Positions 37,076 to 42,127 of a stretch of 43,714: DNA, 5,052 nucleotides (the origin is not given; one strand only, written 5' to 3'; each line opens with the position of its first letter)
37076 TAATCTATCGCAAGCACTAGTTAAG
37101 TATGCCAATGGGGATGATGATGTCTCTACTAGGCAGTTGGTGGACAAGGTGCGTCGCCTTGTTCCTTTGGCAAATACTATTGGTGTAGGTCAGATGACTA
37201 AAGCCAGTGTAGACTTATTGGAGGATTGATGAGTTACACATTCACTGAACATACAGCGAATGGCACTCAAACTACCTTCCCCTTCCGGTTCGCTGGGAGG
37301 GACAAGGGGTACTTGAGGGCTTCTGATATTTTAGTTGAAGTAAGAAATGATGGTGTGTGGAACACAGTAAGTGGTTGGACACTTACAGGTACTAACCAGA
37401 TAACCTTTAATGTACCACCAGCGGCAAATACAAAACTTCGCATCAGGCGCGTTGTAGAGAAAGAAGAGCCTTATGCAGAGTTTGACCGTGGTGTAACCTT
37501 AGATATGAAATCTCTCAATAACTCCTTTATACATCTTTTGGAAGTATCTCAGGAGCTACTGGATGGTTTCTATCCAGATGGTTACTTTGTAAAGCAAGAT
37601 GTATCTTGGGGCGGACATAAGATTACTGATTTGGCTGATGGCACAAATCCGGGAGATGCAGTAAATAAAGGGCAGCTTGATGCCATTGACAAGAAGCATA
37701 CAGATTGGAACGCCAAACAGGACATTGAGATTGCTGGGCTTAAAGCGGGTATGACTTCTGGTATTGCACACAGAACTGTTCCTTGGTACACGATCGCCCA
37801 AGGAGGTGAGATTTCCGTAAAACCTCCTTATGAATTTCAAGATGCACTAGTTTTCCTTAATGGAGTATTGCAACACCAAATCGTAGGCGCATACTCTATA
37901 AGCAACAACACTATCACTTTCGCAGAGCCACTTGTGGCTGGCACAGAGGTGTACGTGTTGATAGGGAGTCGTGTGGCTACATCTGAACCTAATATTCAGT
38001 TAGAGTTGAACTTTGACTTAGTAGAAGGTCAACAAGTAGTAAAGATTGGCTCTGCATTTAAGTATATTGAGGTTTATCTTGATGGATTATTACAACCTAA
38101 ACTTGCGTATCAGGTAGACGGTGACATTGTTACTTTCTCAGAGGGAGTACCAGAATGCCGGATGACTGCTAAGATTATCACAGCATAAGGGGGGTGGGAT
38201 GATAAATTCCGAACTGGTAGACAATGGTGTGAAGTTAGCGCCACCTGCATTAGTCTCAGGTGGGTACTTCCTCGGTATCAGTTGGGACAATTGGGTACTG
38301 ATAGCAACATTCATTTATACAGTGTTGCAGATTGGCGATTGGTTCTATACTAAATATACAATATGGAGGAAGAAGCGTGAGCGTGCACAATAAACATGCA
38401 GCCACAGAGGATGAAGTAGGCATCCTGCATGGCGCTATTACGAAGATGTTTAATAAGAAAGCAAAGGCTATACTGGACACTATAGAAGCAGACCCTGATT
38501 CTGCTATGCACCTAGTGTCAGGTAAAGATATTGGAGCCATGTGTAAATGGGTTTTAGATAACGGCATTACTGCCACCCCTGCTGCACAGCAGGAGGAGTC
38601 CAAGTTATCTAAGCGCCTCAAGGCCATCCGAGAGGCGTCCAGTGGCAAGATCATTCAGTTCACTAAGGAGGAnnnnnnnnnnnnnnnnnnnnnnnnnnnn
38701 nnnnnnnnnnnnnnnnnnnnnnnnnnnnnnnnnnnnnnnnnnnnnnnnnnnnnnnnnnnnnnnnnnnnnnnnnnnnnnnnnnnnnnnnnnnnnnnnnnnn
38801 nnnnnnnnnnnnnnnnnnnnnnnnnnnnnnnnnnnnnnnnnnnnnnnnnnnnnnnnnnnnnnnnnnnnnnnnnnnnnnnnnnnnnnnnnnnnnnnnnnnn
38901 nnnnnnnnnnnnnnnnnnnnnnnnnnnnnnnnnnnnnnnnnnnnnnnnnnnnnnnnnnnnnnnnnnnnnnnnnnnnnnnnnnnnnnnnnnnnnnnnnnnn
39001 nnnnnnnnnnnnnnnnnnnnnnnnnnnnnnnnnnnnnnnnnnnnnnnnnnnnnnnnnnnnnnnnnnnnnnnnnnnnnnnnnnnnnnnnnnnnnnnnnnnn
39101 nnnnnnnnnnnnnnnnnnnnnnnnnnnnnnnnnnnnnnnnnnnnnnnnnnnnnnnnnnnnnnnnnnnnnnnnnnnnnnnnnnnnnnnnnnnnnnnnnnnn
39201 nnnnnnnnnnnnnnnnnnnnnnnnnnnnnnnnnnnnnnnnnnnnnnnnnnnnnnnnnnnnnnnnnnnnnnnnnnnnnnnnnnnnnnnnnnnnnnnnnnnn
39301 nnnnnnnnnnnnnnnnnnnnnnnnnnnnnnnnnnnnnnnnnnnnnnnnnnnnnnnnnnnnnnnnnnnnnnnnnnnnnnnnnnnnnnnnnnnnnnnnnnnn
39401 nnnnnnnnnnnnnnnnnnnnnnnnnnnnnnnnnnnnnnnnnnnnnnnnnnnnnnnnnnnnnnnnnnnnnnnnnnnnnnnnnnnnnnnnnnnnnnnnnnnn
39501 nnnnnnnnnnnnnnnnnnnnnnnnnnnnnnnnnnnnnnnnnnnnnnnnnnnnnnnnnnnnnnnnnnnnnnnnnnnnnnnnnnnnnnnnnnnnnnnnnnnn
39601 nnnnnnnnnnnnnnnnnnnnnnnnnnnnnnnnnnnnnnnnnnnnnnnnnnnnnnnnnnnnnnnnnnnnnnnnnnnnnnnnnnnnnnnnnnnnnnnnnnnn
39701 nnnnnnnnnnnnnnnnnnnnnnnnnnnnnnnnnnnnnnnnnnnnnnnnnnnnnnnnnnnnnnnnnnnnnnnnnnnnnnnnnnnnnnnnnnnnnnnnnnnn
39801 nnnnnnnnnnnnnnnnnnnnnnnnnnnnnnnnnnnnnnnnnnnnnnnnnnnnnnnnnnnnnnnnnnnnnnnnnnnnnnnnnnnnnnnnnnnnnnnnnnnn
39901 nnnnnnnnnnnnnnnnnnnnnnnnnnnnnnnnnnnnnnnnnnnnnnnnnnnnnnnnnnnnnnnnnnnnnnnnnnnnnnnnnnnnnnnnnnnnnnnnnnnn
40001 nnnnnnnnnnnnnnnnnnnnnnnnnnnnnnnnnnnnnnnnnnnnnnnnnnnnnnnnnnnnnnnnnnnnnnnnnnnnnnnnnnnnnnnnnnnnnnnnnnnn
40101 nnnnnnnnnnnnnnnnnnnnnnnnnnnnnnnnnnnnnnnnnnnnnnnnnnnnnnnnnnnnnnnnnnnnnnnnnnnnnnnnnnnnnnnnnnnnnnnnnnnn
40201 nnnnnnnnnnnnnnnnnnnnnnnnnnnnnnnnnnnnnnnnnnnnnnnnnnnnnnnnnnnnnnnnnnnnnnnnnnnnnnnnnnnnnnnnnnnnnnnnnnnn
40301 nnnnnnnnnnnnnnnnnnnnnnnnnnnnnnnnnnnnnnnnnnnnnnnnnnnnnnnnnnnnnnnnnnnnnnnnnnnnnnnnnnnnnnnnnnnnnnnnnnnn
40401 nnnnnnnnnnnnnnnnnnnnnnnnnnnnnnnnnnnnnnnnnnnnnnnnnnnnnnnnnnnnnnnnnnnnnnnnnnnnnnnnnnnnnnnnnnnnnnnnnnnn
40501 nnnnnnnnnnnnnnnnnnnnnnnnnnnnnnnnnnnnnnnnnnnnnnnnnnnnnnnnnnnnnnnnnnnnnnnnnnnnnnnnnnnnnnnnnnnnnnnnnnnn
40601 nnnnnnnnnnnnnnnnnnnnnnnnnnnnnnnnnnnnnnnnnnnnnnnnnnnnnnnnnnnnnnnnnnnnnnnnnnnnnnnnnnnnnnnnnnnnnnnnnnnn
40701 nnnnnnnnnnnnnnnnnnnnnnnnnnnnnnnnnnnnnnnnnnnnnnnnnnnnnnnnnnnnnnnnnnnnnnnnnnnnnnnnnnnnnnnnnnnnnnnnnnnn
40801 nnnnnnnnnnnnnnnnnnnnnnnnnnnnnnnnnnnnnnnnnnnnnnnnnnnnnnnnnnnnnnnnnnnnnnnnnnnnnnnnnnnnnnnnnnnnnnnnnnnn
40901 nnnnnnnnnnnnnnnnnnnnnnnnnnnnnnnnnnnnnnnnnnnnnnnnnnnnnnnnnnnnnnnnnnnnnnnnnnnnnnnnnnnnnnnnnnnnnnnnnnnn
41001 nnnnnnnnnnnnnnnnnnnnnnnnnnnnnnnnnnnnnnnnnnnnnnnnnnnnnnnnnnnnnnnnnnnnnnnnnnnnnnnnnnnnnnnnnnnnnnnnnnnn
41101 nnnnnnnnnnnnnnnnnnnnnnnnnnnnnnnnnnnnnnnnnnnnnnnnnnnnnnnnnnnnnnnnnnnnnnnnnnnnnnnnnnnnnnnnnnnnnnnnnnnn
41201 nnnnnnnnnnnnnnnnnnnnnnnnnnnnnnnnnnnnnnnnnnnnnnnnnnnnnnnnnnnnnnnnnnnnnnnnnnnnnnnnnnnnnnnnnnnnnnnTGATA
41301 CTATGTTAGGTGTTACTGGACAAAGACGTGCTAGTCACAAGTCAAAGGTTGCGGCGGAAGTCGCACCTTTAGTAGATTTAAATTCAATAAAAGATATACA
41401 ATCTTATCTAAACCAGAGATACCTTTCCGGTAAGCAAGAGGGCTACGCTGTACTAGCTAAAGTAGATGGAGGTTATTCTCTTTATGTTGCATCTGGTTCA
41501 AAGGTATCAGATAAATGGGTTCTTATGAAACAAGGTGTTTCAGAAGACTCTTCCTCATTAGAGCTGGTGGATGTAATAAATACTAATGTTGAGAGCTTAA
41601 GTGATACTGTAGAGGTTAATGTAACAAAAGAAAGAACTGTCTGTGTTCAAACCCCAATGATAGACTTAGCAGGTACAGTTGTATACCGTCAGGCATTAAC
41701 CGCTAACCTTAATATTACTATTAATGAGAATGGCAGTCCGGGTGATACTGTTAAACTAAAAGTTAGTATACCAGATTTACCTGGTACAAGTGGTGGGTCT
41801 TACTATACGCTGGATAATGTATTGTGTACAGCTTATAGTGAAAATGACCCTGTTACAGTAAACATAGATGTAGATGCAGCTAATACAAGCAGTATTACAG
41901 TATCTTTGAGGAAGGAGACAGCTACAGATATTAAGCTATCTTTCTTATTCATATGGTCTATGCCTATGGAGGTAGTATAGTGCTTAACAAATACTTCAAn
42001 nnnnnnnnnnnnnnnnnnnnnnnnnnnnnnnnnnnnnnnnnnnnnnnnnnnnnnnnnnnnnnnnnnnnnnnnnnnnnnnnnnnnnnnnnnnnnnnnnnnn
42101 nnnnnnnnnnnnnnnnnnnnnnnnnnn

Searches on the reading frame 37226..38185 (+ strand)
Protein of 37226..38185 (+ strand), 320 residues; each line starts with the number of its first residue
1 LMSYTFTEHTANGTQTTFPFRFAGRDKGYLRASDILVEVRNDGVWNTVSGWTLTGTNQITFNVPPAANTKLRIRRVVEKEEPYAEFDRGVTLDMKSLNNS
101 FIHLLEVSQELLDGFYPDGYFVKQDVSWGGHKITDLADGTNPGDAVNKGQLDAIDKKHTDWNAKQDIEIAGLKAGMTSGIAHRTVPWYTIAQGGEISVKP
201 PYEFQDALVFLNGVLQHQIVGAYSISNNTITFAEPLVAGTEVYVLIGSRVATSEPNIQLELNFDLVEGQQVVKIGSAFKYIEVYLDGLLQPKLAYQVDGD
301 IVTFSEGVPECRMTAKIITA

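Call 48: search_protein_families(library=phrogs, proteins=[window:37226-38185:+], max_evalue=0.001)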
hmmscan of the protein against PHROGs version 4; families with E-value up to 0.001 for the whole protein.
window:37226-38185:+ (320 aa): 17 families
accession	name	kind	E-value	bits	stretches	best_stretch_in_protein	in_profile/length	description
phrog_2710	-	tail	1.3e-145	487.8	1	1-319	7-322/781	tail fiber protein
phrog_11393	-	tail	5.2e-36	125.4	1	4-254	2-236/538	tail fiber protein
phrog_13481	-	tail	1.9e-12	48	1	2-160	18-173/596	tail fiber protein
phrog_13173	-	tail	6.8e-09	35.8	1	4-114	8-115/674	tail fiber protein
phrog_18673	-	tail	4.4e-08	33.7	1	196-246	37-86/373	tail fiber protein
phrog_6256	-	tail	8.2e-08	32.7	1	4-157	6-160/686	tail fiber protein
phrog_32829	-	tail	2.1e-06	27.1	1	5-110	5-118/840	tail fiber protein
phrog_6518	-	tail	2.3e-06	27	1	7-170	7-173/793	tail fiber protein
phrog_29288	-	unknown function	2.4e-06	26.3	1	12-153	11-149/1558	-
phrog_1640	-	tail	7.1e-06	26.4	1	7-78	10-85/765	tail protein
phrog_13980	-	tail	7.3e-06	26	1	54-164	55-165/756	tail fiber protein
phrog_26630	-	tail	2.8e-05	23.9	1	12-153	11-150/506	tail fiber protein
phrog_2647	-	head and packaging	3.7e-05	24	1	124-155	77-108/336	head decoration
phrog_20057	-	unknown function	0.00016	19.8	1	123-158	1559-1594/2265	-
phrog_10009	-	unknown function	0.00052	20.2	1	125-154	199-228/532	-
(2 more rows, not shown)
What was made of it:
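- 37229..38188 (+): gp37 adaptor, the protein that both tailspikes dock onto. PHROG 2710 tail fiber, E = 1.3e-145 (call 48).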

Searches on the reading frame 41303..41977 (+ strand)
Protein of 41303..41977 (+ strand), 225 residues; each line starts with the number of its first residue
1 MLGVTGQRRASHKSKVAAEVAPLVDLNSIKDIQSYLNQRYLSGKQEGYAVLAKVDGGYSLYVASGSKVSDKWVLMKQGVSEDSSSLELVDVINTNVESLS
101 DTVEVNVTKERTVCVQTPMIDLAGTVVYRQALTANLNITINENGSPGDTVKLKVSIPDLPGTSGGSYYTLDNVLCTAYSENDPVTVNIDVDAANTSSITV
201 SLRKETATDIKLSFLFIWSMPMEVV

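Call 34: find_encoding_contigs(protein=window:41303-41977:+, flank=10000, max_places=10)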
Protein window:41303-41977:+ (225 aa): no gene with exactly this product is on record in the collection.

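Call 48: search_protein_families(library=phrogs, proteins=[window:41303-41977:+], max_evalue=0.001)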
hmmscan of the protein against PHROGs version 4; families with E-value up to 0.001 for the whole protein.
window:41303-41977:+ (225 aa): 3 families
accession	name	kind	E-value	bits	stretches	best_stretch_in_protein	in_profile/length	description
phrog_32357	-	unknown function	2e-90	303.6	1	1-225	1-231/234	-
phrog_2725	-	other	3.8e-14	53.7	1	3-79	12-91/238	acetyl-CoA acetyltransferase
phrog_27324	-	unknown function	2e-08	35.2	1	1-75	1-81/232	-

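Call 56: search_dna_similar(query=window:41303-41977:+, collection=phages, mode=protein, max_rows=25, rows=spread)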
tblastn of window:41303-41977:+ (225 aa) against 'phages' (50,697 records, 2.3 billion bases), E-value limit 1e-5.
Records with a match: 39; places in all: 39; records where one place covers at least 80% of the query: 30.
Best place of each record, by identity: 60-80% 10; <60% 29.
By first word of the organism name: Escherichia 18; Erwinia 9; Klebsiella 4; Salmonella 4; Citrobacter 2; Vectrevirus 1; Raoultella 1.
By host as written in the record: Escherichia coli 11; - 8; Salmonella enterica 4; Escherichia coli K1 strain EH954 2; Escherichia sp. 2; Citrobacter rodentium ICC180 2; Erwinia amylovora CFBP 1430 2; Raoultella ornithinolytica P3a 1; and 7 more.
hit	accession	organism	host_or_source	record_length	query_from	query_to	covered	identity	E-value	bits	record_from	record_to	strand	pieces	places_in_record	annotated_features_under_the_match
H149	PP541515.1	Escherichia phage PSK8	Escherichia coli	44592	1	225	100%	68.0%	2e-100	324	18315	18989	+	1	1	hypothetical protein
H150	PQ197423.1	Raoultella phage vB_Ro_P3a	Raoultella ornithinolytica P3a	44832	1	225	100%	67.6%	4e-98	317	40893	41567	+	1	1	acetyl-CoA acetyltransferase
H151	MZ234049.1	Escherichia phage vB_EcoP-UTI89UKE2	Escherichia coli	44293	1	225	100%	66.2%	8e-98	317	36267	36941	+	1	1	hypothetical protein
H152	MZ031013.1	Escherichia phage vB_EcoA_fTuEco01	Escherichia coli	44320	1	225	100%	66.2%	9e-98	317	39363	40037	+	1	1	hypothetical protein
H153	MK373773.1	Escherichia phage vB_EcoP_KAW1A4500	Escherichia coli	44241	1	225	100%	65.8%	4e-95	309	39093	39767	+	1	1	hypothetical protein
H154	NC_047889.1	Escherichia phage mutPK1A2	Escherichia coli K1 strain EH954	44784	1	225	100%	65.8%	3e-94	306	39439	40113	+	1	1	hypothetical protein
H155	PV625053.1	Klebsiella phage vB_Kpn_004_Koku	Klebsiella pneumoniae subsp. pneumoniae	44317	1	225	100%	33.5%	4e-27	114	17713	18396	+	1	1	hypothetical protein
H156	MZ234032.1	Escherichia phage vB_EcoP-G3A1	Escherichia coli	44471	1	225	100%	32.0%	8e-27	113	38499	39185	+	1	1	hypothetical protein (x2)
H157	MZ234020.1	Escherichia phage vB_EcoP-101118B1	Escherichia coli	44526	1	225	100%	32.0%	8e-27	113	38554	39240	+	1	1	hypothetical protein (x2)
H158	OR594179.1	Escherichia phage vB_EcoM_SHAK7163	Escherichia sp.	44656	1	225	100%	31.8%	5e-25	108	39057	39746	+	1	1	hypothetical protein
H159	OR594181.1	Escherichia phage vB_EcoM_SHAK7704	Escherichia sp.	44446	1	225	100%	31.6%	3e-26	111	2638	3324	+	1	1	similar to hypothetical protein; phrog=4571; top_hit=KY250034_p9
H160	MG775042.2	Citrobacter phage vB_CroP_CrRp3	Citrobacter rodentium ICC180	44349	1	225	100%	31.6%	4e-26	110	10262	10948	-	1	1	hypothetical protein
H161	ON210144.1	Escherichia phage EEc2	Escherichia coli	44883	1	225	100%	30.9%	3e-10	120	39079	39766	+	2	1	hypothetical protein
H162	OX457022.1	Escherichia phage vB_EcoP-CC1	-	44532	1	225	100%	30.7%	3e-25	108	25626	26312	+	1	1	hypothetical protein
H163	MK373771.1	Escherichia phage vB_EcoP_R4596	Escherichia coli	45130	1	225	100%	30.7%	3e-25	108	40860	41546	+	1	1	hypothetical protein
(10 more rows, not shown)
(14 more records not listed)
